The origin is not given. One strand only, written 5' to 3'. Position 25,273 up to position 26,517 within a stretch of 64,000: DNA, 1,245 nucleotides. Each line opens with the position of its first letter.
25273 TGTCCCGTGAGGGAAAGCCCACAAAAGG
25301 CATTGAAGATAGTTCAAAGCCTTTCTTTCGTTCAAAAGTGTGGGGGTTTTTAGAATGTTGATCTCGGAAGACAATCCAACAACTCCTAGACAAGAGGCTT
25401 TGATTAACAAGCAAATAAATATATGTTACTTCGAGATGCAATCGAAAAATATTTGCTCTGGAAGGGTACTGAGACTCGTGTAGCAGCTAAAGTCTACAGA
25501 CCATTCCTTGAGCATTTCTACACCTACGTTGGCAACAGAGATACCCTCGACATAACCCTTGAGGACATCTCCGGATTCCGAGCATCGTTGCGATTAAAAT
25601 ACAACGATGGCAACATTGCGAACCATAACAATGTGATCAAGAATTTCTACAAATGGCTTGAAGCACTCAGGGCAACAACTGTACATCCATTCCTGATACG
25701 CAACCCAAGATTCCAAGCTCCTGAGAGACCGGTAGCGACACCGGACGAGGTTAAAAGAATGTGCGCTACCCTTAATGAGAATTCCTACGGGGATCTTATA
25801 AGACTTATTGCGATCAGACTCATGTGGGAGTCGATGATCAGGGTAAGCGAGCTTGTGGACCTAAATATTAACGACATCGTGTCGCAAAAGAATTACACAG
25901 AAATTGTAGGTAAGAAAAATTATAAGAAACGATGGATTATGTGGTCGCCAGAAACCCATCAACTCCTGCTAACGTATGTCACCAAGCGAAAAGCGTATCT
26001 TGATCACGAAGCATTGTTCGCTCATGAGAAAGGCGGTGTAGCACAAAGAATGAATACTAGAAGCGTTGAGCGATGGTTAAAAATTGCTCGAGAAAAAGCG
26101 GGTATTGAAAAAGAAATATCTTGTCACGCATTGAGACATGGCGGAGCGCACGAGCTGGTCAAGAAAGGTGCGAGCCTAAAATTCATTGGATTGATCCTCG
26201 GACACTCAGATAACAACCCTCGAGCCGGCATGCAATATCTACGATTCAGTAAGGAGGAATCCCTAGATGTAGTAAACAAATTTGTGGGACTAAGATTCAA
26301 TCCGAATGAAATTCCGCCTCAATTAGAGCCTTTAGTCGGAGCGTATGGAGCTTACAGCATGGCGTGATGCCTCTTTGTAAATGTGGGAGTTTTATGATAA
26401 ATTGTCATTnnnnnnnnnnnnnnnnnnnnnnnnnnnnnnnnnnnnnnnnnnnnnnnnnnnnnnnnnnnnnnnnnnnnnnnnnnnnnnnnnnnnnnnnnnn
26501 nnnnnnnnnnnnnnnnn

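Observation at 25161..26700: Four copies of a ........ motif embedded in promoter-like spacers around the int/xis module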

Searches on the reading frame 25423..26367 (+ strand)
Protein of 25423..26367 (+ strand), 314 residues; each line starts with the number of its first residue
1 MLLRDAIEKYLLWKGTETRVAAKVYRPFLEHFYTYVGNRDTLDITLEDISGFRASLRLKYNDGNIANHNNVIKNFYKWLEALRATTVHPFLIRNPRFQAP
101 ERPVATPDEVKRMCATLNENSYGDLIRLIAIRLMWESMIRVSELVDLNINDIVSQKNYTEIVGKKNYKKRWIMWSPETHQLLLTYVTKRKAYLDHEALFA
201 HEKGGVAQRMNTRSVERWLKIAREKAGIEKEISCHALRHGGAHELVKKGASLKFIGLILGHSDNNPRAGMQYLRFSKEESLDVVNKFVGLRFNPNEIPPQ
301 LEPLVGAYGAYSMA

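Call 8: search_protein_families(library=pfam, proteins=[window:25423-26367:+], max_evalue=0.01)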
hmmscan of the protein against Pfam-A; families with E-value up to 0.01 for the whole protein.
window:25423-26367:+ (314 aa): 2 families
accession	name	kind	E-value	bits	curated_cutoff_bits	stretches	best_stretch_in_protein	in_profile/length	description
PF00589.27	Phage_integrase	-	7e-26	91.5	27.1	1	106-265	4-160/172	Phage integrase family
PF11917.13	DUF3435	-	0.0047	16.3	25.8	1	208-264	171-228/418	Protein of unknown function (DUF3435)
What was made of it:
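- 25423..26367 (+): Xer-like tyrosine recombinase, 314 aa. Pfam PF00589 (call 8).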

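Call 16: find_encoding_contigs(protein=window:25423-26367:+, flank=6000, max_places=10)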
Protein window:25423-26367:+ (314 aa): 18 contigs read that carry it; 5 places shown.
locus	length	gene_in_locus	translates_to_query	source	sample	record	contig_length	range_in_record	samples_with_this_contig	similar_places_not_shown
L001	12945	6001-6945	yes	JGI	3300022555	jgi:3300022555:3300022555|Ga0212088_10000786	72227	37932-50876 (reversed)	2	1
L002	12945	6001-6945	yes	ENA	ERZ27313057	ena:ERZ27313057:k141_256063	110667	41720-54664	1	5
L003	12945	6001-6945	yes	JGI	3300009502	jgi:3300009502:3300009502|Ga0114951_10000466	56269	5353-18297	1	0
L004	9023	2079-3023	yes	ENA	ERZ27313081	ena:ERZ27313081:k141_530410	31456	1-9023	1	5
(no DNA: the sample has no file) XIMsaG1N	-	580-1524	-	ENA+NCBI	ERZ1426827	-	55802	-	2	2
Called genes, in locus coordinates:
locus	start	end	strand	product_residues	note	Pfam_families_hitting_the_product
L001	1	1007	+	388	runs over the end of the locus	PF13289:SIR2_2 (weak)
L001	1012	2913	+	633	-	PF01935:DUF87, PF04851:ResIII (faint)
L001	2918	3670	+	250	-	PF12705:PDDEXK_1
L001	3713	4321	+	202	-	PF10544:T5orf172, PF13455:MUG113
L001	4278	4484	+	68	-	-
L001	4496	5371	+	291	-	PF00574:CLP_protease (faint), PF25145:NfeD1b_N (weak), PF01343:Peptidase_S49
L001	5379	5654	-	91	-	-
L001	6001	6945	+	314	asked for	PF00589:Phage_integrase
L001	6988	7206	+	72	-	-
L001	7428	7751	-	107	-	-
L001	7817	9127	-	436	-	PF01551:Peptidase_M23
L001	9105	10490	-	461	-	PF00749:tRNA-synt_1c, PF19269:Anticodon_2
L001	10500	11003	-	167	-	PF23951:DUF7282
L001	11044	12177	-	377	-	PF03033:Glyco_transf_28, PF04101:Glyco_tran_28_C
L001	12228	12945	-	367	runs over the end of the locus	PF01098:FTSW_RODA_SPOVE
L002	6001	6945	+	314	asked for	PF00589:Phage_integrase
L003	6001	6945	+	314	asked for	PF00589:Phage_integrase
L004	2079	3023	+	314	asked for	PF00589:Phage_integrase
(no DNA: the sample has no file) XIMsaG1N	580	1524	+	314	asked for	PF00589:Phage_integrase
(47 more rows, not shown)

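Call 17: find_homologous_proteins(query=window:25423-26364:+)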
Query window:25423-26364:+ (314 aa): 74 proteins with E <= 0.001 among 1327 candidates.
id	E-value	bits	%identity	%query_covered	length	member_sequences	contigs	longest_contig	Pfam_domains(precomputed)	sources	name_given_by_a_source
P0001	1.3e-206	703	98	100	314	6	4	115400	PF00589.28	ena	-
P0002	1.3e-180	617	84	100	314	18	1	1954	PF00589.28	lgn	-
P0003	4.3e-176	603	83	100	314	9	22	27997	PF00589.28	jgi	jgi:site-specific recombinase XerD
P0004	1.2e-173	595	83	100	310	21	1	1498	PF00589.28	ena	-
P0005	1.1e-170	585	82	100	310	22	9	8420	PF00589.28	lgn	-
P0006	3.9e-168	576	80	100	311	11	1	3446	PF00589.28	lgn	-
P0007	8.6e-168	575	81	100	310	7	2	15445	PF00589.28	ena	-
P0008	2.0e-166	571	79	100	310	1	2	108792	PF00589.28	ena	-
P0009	3.4e-165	567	79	100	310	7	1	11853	PF00589.28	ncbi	-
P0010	1.1e-161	555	82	95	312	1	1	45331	PF00589.28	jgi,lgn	jgi:site-specific recombinase XerD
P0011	1.9e-157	541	80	93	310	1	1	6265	PF00589.28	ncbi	-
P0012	6.8e-124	431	79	77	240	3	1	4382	PF00589.28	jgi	jgi:integrase/recombinase XerC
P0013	7.1e-103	362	56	93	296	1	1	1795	PF00589.28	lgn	-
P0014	4.7e-85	304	74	60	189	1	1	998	PF00589.28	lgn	-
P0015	2.6e-83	298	78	58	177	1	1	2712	PF00589.28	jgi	jgi:site-specific recombinase XerD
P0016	3.7e-81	291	74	57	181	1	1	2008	PF00589.28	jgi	jgi:site-specific recombinase XerD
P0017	3.9e-14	71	32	71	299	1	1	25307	PF13495.13,PF00589.28,PF02899.24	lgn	-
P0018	1.7e-13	69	28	82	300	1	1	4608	PF13495.13,PF00589.28,PF02899.24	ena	-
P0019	3.3e-13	68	30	91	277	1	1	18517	PF13495.13,PF00589.28,PF02899.24,PF22823.3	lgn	-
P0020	1.1e-12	66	27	82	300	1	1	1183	PF13495.13,PF00589.28,PF02899.24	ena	-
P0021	5.4e-12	64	30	79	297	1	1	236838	PF13495.13,PF00589.28,PF02899.24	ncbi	ncbi:MAG: site-specific tyrosine recombinase XerD [bacterium]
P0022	6.0e-12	63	31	68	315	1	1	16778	PF13495.13,PF00589.28,PF02899.24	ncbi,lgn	-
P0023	2.5e-11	61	29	84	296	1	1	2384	PF00589.28,PF02899.24,PF22823.3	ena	-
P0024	6.7e-11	60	29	84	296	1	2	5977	PF00589.28,PF02899.24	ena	-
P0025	6.7e-11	60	29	84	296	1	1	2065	PF00589.28,PF02899.24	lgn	-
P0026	9.2e-11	60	31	61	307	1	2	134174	PF00589.28,PF02899.24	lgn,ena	-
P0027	1.1e-10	59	27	83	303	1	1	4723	PF13495.13,PF13102.13,PF00589.28,PF02899.24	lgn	-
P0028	1.2e-10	59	26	70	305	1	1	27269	PF13495.13,PF00589.28,PF02899.24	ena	-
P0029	1.3e-10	59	31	61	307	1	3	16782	PF00589.28,PF02899.24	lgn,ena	-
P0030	1.3e-10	59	31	61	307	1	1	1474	PF00589.28,PF02899.24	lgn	-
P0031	1.6e-10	59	31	61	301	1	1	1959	PF00589.28,PF02899.24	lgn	-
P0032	1.6e-10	59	29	74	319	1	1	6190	PF00589.28,PF02899.24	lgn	-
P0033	1.7e-10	59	31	61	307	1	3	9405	PF00589.28,PF02899.24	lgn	-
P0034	1.7e-10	59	31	61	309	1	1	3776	PF00589.28,PF02899.24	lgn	-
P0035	2.4e-10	58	28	62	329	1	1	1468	PF13495.13,PF00589.28,PF02899.24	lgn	-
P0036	3.4e-10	58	27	83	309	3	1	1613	PF13495.13,PF13102.13,PF00589.28,PF02899.24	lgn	-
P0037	1.1e-9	56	29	69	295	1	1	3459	PF00589.28,PF02899.24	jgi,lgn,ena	-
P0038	3.0e-9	55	26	83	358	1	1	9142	PF13495.13,PF00589.28,PF02899.24,PF22823.3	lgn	-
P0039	3.9e-9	54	26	77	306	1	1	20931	PF00589.28,PF02899.24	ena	-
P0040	4.0e-9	54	28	76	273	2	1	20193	PF00589.28,PF02899.24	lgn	-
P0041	7.9e-9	53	27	71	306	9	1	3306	PF00589.28,PF02899.24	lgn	-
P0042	2.3e-8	52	27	72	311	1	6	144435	PF00589.28,PF02899.24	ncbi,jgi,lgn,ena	-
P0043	6.4e-8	50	37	42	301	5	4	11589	PF13495.13,PF00589.28,PF02899.24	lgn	-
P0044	6.8e-8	50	26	76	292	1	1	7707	PF00589.28,PF02899.24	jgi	jgi:integrase/recombinase XerD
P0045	1.9e-7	49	27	81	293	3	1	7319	PF00589.28,PF02899.24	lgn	-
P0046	2.6e-7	48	24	72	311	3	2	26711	PF13495.13,PF00589.28,PF02899.24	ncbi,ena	-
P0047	2.9e-7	48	23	82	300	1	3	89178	PF13495.13,PF00589.28,PF02899.24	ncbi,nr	ncbi:MAG: site-specific tyrosine recombinase XerD [Flavisolibacter sp.]|nr:site-specific tyrosine re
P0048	2.9e-7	48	23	82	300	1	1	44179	PF13495.13,PF00589.28,PF02899.24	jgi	jgi:integrase/recombinase XerD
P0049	4.5e-7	47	27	76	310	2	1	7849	PF13495.13,PF13102.13,PF00589.28,PF02899.24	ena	-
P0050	5.5e-7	47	34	50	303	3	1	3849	PF00589.28,PF02899.24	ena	-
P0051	6.0e-7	47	23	89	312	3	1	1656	PF13495.13,PF00589.28,PF02899.24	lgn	-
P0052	7.8e-7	47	26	61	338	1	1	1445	PF00589.28,PF02899.24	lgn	-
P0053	8.9e-7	47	29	70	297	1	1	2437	PF00589.28,PF02899.24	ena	-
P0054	9.0e-7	47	29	70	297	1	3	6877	PF00589.28,PF02899.24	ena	-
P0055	9.1e-7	46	29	70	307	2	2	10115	PF00589.28,PF02899.24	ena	-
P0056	9.4e-7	46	29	70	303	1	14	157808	PF00589.28,PF02899.24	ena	-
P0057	9.5e-7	46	29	70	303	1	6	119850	PF00589.28,PF02899.24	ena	-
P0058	1.6e-6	46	28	62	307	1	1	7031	PF13495.13,PF13102.13,PF00589.28,PF02899.24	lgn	-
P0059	2.5e-6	45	26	72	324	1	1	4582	PF13495.13,PF00589.28,PF02899.24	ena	-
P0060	9.0e-6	43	26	91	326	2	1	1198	PF13495.13,PF00589.28,PF02899.24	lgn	-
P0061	4.8e-5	41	24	74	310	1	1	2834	PF00589.28,PF02899.24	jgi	jgi:integrase/recombinase XerD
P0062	1.3e-4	39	24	82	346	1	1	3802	PF13495.13,PF00589.28,PF02899.24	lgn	-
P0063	1.3e-4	39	23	86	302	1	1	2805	PF13495.13,PF00589.28,PF02899.24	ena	-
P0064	1.4e-4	39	23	86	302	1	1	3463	PF13495.13,PF00589.28,PF02899.24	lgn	-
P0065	1.4e-4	39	27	51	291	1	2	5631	PF00589.28,PF02899.24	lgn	-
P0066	1.9e-4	39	31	56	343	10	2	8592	PF00589.28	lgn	-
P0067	1.9e-4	39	25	77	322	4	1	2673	PF13495.13,PF00589.28,PF02899.24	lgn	-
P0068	2.0e-4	39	31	61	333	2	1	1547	PF00589.28,PF02899.24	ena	-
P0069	4.4e-4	38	22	86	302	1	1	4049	PF13495.13,PF00589.28,PF02899.24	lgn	-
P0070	4.4e-4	38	23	86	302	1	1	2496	PF13495.13,PF00589.28,PF02899.24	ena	-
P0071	4.6e-4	38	27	65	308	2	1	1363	PF13495.13,PF00589.28,PF02899.24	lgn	-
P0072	5.2e-4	37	22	86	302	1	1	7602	PF13495.13,PF00589.28,PF02899.24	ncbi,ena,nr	ncbi:MAG: tyrosine recombinase XerC [Planctomycetota bacterium]|nr:tyrosine recombinase XerC [Planct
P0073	5.7e-4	37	28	44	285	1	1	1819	PF00589.28,PF02899.24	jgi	jgi:site-specific recombinase XerD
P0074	6.7e-4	37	28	44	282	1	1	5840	PF00589.28,PF02899.24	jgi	jgi:site-specific recombinase XerD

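Call 18: find_encoding_contigs(protein=P0008, flank=5000, max_places=2)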
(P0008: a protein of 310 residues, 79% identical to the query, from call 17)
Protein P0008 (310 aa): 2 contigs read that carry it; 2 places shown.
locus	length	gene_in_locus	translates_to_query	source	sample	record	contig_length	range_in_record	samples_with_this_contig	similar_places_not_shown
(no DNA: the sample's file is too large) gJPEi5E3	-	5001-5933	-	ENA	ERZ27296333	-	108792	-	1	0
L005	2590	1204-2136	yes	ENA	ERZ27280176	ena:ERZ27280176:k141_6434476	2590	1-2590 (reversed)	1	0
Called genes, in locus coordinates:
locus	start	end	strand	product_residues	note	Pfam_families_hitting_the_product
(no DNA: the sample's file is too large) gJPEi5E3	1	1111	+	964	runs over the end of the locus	PF04851:ResIII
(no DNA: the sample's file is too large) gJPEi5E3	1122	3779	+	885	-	PF02463:SMC_N (weak), PF13166:AAA_13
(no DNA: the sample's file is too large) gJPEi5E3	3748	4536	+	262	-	PF12705:PDDEXK_1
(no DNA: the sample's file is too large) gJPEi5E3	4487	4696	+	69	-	-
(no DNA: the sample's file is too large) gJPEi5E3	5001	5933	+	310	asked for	PF00589:Phage_integrase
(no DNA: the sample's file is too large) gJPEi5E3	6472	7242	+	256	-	-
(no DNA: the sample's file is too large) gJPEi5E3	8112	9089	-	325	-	PF00389:2-Hacid_dh, PF02826:2-Hacid_dh_C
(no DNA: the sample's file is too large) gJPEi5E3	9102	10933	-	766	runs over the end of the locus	PF26449:DUF8128 (weak), PF10412:TrwB_AAD_bind (faint), PF12696:TraG-D_C (weak)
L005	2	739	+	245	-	?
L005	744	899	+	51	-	-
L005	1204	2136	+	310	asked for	PF00589:Phage_integrase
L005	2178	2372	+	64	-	-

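Call 19: find_encoding_contigs(protein=P0003, flank=5000, max_places=3)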
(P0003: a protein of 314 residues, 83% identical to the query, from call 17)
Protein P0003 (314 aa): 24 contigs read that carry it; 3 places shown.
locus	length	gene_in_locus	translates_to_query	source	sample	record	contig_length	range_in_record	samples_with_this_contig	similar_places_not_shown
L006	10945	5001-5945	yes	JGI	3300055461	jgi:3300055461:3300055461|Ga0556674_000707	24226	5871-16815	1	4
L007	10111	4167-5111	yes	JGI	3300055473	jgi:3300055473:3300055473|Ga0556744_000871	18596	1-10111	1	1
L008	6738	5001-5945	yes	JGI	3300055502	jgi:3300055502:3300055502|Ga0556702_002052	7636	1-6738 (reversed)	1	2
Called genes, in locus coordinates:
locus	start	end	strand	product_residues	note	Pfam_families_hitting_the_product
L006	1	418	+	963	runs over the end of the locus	PF04851:ResIII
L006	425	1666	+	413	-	PF13289:SIR2_2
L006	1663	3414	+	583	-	PF01935:DUF87, PF05872:HerA_C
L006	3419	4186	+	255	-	PF12705:PDDEXK_1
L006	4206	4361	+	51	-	-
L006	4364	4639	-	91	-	-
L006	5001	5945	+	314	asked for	PF00589:Phage_integrase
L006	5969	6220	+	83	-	-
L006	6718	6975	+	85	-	-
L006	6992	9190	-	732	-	PF00989:PAS, PF08448:PAS_4, PF13426:PAS_9, PF00512:HisKA, PF02518:HATPase_c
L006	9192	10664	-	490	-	PF03924:CHASE, PF00989:PAS, PF13426:PAS_9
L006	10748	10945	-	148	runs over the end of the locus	PF07963:N_methyl (weak)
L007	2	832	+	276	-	?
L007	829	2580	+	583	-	PF01935:DUF87, PF05872:HerA_C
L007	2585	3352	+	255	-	PF12705:PDDEXK_1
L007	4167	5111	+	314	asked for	PF00589:Phage_integrase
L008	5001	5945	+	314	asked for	PF00589:Phage_integrase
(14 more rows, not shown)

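Call 20: find_encoding_contigs(protein=P0010, flank=5000, max_places=2)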
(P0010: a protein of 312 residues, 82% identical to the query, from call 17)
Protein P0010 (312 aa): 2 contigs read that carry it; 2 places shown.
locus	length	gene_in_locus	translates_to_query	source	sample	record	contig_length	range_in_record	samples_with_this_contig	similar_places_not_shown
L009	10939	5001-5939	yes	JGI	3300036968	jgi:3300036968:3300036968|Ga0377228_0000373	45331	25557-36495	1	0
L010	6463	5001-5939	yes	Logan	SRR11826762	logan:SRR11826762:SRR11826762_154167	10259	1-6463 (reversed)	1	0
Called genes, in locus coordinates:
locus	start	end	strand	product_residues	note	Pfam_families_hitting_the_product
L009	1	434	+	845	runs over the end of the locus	PF04851:ResIII, PF18766:SWI2_SNF2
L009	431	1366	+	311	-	PF00389:2-Hacid_dh, PF02826:2-Hacid_dh_C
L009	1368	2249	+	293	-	PF00561:Abhydrolase_1 (weak), PF08538:DUF1749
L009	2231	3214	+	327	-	PF01636:APH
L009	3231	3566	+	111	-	PF01588:tRNA_bind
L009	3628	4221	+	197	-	PF00702:Hydrolase, PF13419:HAD_2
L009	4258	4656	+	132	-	-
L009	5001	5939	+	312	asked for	PF00589:Phage_integrase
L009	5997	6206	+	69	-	-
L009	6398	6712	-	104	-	-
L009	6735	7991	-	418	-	PF01551:Peptidase_M23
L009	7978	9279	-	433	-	PF00749:tRNA-synt_1c, PF19269:Anticodon_2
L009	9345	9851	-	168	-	PF23951:DUF7282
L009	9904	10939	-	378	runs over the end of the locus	PF03033:Glyco_transf_28, PF04101:Glyco_tran_28_C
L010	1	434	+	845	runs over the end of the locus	PF04851:ResIII, PF18766:SWI2_SNF2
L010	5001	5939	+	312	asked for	PF00589:Phage_integrase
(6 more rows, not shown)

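Call 21: find_encoding_contigs(protein=P0007, flank=5000, max_places=2)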
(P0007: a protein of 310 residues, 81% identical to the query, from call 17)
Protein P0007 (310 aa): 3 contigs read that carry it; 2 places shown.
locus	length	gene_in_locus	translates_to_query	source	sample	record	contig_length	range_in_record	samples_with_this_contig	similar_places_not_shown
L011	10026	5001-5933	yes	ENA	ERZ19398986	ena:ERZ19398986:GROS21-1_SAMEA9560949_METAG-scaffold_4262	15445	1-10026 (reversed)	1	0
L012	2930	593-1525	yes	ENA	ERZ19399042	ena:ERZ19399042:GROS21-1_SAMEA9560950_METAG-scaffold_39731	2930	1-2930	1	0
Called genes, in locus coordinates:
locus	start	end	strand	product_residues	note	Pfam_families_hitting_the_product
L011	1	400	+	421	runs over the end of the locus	PF13289:SIR2_2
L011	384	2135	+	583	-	PF01935:DUF87, PF05872:HerA_C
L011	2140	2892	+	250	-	PF12705:PDDEXK_1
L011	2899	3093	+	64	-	-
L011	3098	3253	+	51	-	-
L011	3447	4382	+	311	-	PF00438:S-AdoMet_synt_N, PF02772:S-AdoMet_synt_M, PF02773:S-AdoMet_synt_C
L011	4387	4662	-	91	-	-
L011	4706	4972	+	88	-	-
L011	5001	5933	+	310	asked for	PF00589:Phage_integrase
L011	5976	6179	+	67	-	-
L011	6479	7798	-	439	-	PF00270:DEAD, PF04851:ResIII (weak), PF00271:Helicase_C, PF16203:ERCC3_RAD25_C (weak)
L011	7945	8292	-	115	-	PF01329:Pterin_4a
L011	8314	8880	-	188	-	PF00717:Peptidase_S24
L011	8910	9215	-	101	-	-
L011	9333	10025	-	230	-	?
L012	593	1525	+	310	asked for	PF00589:Phage_integrase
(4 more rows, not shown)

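Call 22: find_encoding_contigs(protein=P0009, flank=5000, max_places=2)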
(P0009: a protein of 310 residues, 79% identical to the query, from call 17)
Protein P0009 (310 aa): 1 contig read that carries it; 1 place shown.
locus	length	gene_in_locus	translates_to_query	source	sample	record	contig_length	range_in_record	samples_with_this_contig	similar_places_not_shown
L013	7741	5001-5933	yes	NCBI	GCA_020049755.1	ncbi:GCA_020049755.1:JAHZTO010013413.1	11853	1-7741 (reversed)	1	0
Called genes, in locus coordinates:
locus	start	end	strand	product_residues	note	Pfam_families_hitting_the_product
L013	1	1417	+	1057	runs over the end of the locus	PF02384:N6_Mtase (faint), PF20473:MmeI_Mtase, PF07669:Eco57I, PF12950:TaqI_C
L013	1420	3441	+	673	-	-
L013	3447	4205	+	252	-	PF12705:PDDEXK_1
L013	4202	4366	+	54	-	-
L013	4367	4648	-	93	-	-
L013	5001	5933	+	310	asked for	PF00589:Phage_integrase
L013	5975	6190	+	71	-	-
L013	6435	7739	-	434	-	?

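Call 29: find_related_loci(query=A1, collection=genome_contigs, flank=6000)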
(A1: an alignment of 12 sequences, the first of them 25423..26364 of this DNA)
Query A1 (314 aa) in genome_contigs; peptide patterns used: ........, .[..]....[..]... (x = any residue, [..] = any of these).
29 stretches matched a pattern; 7 encode a relative of the query (tblastn E <= 1e-3); 7 distinct loci.
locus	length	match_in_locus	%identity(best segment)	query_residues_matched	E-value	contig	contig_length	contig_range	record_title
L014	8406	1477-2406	84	1-314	0e+0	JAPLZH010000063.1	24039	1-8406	MAG: Candidatus Taylorbacteria bacterium isolate LacPavin_0920_WC57_MAG_39_17 LacPavin_0920_WC57_scaffold_238062, whole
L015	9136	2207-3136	82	1-314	3e-179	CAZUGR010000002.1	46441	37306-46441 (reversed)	MAG TPA_asm: uncultured Candidatus Saccharibacteria bacterium isolate SRP300315_co1_13 genome assembly, contig: NODE_396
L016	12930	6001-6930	82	1-314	1e-176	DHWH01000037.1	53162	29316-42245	MAG TPA_asm: Patescibacteria group bacterium UBA5187 UBA5187_contig_4751, whole genome shotgun sequence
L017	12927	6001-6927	80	1-313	5e-176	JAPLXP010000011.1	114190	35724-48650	MAG: Candidatus Nomurabacteria bacterium isolate LacPavin_0818_WC45_MAG_37_43 LacPavin_0818_WC45_scaffold_214961, whole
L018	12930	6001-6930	80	1-314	3e-174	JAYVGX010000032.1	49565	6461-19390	MAG: Candidatus Paceibacterota bacterium isolate GL47_Up_metabat_76 GL47_Up_metabat_76_31, whole genome shotgun sequence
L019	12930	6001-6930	83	1-314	0e+0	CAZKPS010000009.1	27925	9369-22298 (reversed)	MAG TPA_asm: uncultured Candidatus Saccharibacteria bacterium isolate binchicken_co326_56 genome assembly, contig: NODE_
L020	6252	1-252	80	227-314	4e-40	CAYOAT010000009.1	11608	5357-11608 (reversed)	MAG TPA_asm: uncultured Candidatus Saccharibacteria bacterium isolate binchicken_co113_255 genome assembly, contig: NODE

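Call 36: find_encoding_contigs(protein=P0013, flank=5000, max_places=3)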
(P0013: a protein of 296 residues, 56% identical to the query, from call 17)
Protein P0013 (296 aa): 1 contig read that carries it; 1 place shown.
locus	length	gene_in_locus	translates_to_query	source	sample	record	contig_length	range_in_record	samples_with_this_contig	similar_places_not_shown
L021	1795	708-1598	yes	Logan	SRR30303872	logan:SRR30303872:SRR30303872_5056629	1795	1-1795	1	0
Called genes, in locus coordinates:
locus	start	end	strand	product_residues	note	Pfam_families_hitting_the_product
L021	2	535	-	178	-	?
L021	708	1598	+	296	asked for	PF00589:Phage_integrase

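Call 37: search_protein_families(library=pfam, proteins=[L006:5969-6220:+], max_evalue=10)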
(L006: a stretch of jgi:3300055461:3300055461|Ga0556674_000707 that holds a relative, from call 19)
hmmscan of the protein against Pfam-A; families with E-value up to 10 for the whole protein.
L006:5969-6220:+ (83 aa): 0 families

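Call 49: find_related_loci(query=A1, collection=metagenome_contigs, flank=5000)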
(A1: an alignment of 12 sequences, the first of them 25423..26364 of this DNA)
Query A1 (314 aa) in metagenome_contigs; peptide patterns used: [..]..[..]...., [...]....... (x = any residue, [..] = any of these).
312 stretches matched a pattern; 10 encode a relative of the query (tblastn E <= 1e-3); 10 distinct loci.
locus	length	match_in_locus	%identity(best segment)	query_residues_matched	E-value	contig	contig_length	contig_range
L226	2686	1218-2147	82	1-314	0e+0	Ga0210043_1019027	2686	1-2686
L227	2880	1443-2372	82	1-314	0e+0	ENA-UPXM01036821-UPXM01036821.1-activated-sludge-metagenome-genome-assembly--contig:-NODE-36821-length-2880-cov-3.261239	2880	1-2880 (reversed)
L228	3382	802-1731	82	1-314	0e+0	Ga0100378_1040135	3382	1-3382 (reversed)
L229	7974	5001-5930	81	1-314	2e-177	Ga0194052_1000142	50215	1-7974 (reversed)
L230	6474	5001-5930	81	1-314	1e-177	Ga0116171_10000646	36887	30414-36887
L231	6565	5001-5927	81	1-313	2e-177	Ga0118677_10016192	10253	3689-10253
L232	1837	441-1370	79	1-314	0e+0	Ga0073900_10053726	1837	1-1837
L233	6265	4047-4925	80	1-293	8e-165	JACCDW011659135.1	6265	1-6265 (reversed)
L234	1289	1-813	83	40-314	2e-174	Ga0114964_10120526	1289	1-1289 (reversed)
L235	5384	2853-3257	27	133-265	7e-6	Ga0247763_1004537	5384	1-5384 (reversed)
